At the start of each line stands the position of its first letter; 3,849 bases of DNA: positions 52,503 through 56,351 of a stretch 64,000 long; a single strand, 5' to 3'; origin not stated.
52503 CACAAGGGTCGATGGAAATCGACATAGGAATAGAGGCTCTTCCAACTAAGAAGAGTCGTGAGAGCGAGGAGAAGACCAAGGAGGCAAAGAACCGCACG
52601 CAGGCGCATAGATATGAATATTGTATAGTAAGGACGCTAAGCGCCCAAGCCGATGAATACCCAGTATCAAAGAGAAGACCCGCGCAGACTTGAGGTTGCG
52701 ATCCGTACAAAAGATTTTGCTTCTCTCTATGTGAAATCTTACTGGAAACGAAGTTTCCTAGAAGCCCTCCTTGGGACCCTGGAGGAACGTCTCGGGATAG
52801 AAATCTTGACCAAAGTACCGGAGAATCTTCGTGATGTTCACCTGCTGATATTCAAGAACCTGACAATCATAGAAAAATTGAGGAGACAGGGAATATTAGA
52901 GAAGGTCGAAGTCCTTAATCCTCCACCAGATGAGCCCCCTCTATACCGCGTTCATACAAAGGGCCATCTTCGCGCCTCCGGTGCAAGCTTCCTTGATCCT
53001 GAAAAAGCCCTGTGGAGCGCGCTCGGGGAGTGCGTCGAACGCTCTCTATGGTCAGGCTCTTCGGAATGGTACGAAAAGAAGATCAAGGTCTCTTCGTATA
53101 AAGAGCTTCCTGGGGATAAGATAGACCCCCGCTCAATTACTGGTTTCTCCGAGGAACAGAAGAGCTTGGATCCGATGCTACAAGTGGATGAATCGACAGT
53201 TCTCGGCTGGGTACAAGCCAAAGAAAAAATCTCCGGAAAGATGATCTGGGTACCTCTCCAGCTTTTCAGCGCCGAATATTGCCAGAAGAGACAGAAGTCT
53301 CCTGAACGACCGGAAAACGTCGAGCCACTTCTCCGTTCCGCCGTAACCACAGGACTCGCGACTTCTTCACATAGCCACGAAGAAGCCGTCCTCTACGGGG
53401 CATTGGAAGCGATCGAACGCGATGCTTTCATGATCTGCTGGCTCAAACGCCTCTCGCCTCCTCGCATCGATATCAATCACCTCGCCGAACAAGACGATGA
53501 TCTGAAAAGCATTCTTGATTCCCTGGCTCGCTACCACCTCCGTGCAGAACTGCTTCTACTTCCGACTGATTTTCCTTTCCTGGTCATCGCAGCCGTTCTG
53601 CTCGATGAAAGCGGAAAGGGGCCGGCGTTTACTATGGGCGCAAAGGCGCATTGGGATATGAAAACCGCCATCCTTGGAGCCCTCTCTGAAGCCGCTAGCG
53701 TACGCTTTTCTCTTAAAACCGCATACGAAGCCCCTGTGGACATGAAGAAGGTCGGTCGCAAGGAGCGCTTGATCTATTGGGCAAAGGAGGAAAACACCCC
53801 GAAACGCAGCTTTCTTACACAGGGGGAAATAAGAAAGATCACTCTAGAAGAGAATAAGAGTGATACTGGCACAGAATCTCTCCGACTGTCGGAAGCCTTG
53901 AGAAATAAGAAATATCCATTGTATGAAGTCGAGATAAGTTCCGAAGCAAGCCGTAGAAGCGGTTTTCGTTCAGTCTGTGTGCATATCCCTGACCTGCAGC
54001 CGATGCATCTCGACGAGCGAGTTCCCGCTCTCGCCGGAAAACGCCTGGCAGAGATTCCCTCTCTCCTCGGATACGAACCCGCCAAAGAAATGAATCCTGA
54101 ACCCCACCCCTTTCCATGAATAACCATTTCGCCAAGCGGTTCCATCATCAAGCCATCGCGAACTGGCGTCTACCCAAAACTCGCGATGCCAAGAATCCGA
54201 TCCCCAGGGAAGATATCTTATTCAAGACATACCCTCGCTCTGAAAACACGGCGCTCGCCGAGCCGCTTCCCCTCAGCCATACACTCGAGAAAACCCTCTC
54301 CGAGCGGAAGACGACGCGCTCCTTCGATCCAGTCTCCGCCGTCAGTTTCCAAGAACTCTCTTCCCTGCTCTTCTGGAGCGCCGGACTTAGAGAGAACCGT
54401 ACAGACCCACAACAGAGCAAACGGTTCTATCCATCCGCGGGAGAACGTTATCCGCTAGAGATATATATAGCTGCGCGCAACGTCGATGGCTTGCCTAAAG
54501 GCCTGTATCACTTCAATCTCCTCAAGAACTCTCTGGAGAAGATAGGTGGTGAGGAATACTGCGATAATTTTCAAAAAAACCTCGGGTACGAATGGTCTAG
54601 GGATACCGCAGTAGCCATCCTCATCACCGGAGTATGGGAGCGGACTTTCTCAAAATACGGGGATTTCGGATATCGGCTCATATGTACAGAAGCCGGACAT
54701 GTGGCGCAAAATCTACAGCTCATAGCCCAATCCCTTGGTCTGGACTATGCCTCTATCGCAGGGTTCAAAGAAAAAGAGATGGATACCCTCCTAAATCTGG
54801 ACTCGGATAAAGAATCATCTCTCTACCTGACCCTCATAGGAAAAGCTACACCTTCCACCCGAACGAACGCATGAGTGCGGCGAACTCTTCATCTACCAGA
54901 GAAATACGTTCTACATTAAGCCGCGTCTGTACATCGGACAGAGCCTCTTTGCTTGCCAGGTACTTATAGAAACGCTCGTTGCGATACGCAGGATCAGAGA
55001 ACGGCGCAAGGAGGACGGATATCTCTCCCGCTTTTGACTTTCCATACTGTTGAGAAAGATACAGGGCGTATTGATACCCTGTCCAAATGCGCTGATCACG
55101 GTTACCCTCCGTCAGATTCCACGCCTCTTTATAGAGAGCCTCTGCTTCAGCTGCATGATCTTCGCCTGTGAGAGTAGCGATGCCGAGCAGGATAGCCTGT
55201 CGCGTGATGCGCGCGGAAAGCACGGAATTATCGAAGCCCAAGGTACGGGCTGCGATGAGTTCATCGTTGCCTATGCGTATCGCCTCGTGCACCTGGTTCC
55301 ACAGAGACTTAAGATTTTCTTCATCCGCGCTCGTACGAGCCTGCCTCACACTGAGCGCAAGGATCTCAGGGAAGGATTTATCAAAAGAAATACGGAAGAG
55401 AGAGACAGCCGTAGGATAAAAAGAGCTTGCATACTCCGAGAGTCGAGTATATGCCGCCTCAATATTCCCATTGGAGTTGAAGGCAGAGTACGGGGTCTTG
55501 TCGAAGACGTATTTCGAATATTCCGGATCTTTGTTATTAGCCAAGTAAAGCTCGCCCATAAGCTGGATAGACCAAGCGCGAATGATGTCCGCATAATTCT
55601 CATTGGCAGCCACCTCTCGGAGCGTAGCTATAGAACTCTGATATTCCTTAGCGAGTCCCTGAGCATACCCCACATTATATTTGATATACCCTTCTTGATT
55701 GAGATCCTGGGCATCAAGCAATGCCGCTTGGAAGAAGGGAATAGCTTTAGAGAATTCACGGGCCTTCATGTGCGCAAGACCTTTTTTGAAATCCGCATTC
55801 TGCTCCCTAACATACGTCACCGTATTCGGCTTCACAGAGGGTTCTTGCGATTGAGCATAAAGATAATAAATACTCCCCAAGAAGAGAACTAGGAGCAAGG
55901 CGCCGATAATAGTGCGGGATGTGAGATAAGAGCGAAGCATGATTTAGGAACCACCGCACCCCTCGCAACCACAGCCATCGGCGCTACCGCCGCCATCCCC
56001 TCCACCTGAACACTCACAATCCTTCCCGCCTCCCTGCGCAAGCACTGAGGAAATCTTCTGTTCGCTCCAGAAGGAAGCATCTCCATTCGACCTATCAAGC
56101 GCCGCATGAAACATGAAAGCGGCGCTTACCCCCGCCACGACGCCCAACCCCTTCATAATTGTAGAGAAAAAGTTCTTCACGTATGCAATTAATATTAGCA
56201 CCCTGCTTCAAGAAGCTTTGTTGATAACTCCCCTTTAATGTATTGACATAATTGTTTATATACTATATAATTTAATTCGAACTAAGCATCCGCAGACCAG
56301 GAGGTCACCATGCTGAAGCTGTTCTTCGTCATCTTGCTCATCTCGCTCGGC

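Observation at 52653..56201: YcaO cyclodehydratase plus SagB-type dehydrogenase pair: a TOMM/azol(in)e RiPP-type locus in an otherwise reduced, housekeeping-dense genome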

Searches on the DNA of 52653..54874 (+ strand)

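Call 66: search_dna_similar(query=window:52653-54874:+, collection=plasmids, mode=distant, max_rows=5)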
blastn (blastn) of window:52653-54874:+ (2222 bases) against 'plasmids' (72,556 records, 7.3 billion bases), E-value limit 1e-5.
No match.

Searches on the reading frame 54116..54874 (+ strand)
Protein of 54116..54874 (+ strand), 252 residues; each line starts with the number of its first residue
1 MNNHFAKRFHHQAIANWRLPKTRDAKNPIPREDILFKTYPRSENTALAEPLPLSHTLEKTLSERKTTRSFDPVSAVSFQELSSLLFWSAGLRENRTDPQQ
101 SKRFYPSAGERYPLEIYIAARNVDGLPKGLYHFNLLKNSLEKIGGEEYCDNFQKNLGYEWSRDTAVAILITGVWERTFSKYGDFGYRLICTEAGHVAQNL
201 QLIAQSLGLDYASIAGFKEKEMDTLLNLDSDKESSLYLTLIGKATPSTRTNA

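Call 3: search_protein_families(library=pfam, proteins=[window:54116-54874:+], max_evalue=0.01)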
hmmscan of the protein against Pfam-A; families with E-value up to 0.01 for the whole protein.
window:54116-54874:+ (252 aa): 1 family
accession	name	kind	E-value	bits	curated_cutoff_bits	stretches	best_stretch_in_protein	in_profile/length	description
PF00881.29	Nitroreductase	-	1.6e-18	67.9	23.5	1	62-242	2-166/167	Nitroreductase family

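Call 4: search_protein_families(library=ncbifam, proteins=[window:54116-54874:+], max_evalue=0.01)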
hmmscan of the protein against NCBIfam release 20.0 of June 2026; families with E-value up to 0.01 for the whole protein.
window:54116-54874:+ (252 aa): 2 families
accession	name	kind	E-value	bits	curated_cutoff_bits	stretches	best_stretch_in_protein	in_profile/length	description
TIGR03605.1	antibiot_sagB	domain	2.8e-41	140.9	78.4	1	78-243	2-173/173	SagB family peptide dehydrogenase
TIGR04511.1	SagB_rel_DH_2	exception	1.4e-28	100.1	240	1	45-248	162-373/380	putative peptide maturation dehydrogenase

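Call 48: search_solved_structures(query=window:54116-54874:+, max_evalue=0.01, show_alignments=2)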
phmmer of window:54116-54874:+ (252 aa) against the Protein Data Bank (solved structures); distinct sequences matched with E-value up to 0.01: 11.
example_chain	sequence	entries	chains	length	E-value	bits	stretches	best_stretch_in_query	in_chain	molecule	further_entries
3eo7_A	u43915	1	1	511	6.8e-34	121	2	56-243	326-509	Putative Nitroreductase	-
7ly5_B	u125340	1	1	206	3e-15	59.9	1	54-230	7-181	BmdC, oxidase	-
7ly7_B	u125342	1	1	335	5.8e-15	59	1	51-230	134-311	BmdC, Oxidase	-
7ly4_A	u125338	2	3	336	5.8e-15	59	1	51-230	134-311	BmdC, Oxidase | BmdC, NRPS oxidase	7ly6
8pz5_A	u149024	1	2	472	4.2e-11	46.3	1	54-247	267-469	SagB-type dehydrogenase domain protein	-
5lq4_B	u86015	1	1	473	4.2e-11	46.3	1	54-247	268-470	CyaGox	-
5lq4_A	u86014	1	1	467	1.2e-10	44.8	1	54-246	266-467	CyaGox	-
6gos_C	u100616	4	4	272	4.7e-10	42.9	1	95-242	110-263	Microcin B17-processing protein McbC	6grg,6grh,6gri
3hoi_A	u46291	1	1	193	0.0005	23.2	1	56-206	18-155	FMN-dependent nitroreductase BF3017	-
8cqs_A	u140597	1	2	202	0.0008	22.5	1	47-210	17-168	Nitroreductase-like protein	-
3hj9_A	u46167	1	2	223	0.005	19.9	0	56-247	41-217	Oxidoreductase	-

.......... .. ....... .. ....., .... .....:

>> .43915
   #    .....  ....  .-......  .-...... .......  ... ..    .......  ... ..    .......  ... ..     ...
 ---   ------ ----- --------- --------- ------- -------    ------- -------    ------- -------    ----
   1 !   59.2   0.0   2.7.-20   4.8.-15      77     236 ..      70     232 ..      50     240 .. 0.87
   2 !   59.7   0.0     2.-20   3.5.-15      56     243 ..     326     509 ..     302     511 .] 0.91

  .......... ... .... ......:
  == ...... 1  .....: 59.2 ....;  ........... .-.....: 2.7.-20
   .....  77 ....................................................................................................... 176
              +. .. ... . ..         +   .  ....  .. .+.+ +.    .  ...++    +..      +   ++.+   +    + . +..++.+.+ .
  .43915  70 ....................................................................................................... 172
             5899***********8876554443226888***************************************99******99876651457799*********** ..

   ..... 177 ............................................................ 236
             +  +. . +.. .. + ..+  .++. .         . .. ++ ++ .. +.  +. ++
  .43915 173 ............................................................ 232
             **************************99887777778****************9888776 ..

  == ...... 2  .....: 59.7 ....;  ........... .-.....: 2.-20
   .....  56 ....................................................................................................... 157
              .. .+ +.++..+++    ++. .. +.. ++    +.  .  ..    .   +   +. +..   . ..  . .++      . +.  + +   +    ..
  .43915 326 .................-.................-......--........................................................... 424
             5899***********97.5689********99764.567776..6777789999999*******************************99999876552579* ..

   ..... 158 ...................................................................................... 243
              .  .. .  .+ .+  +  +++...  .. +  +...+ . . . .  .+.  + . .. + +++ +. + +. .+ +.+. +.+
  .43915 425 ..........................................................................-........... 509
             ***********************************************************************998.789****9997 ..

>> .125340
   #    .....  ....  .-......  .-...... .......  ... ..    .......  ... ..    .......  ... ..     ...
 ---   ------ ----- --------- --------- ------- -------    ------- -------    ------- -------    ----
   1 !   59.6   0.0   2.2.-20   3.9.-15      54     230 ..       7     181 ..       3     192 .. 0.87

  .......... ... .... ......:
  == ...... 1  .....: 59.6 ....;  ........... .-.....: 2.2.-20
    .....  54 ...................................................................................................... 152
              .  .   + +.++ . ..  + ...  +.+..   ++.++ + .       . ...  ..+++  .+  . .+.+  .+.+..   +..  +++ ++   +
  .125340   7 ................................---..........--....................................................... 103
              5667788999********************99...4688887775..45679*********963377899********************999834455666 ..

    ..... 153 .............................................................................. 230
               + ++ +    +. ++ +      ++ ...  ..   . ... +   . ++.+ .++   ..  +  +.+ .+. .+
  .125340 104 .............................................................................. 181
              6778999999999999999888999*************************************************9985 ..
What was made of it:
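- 54116..54874 (+): SagB-type FMN-dependent azoline dehydrogenase, 252 aa, translationally coupled to the YcaO by an ATGA overlap. PDB relatives are BmdC oxidase, CyaGox and McbC (call 48).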

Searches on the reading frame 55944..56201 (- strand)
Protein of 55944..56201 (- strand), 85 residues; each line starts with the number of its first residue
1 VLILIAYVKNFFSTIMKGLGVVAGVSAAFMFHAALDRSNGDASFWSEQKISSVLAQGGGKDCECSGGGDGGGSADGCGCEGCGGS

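Call 3: search_protein_families(library=pfam, proteins=[window:55944-56201:-], max_evalue=0.01)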
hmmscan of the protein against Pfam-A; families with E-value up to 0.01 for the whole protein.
window:55944-56201:- (85 aa): 0 families

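Call 4: search_protein_families(library=ncbifam, proteins=[window:55944-56201:-], max_evalue=0.01)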
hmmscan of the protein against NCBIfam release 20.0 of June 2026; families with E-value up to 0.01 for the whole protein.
window:55944-56201:- (85 aa): 0 families

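Call 78: list_cluster_members(proteins=[window:55947-56156:-, window:55947-56201:-, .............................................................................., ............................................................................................, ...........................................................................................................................])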
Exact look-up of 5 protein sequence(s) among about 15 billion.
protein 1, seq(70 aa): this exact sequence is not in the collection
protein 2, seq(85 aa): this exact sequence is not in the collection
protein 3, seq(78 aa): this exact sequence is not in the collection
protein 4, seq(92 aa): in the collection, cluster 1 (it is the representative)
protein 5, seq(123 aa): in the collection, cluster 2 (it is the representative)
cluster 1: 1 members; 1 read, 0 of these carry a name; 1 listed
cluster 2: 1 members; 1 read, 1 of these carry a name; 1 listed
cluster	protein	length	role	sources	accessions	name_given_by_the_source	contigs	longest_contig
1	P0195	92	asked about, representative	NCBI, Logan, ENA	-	-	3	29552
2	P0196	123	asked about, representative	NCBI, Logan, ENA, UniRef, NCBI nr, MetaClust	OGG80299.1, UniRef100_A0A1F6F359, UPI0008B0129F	hypothetical protein A3A39_03455 [Candidatus Kaiserbacteria bacterium ... | Uncharacterized protein n=1 Tax=Candidatus Kaiserbacteria bacterium ... | MAG: hypothetical protein A3A39_03455 [Candidatus Kaiserbacteria bacterium ...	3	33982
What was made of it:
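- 55944..56156 (-): Candidate precursor peptide, 70 aa from the ATG at 56156 (the maximal ORF runs to the GTG at 56201). It has a hydrophobic N-terminal segment, a linker ending ISSVLA-QGGG, and a 30-aa acidic Gly/Cys/Ser core with 5 Cys. It is not annotated in public protein sets. It is absent from the protein collection under either start (call 78).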
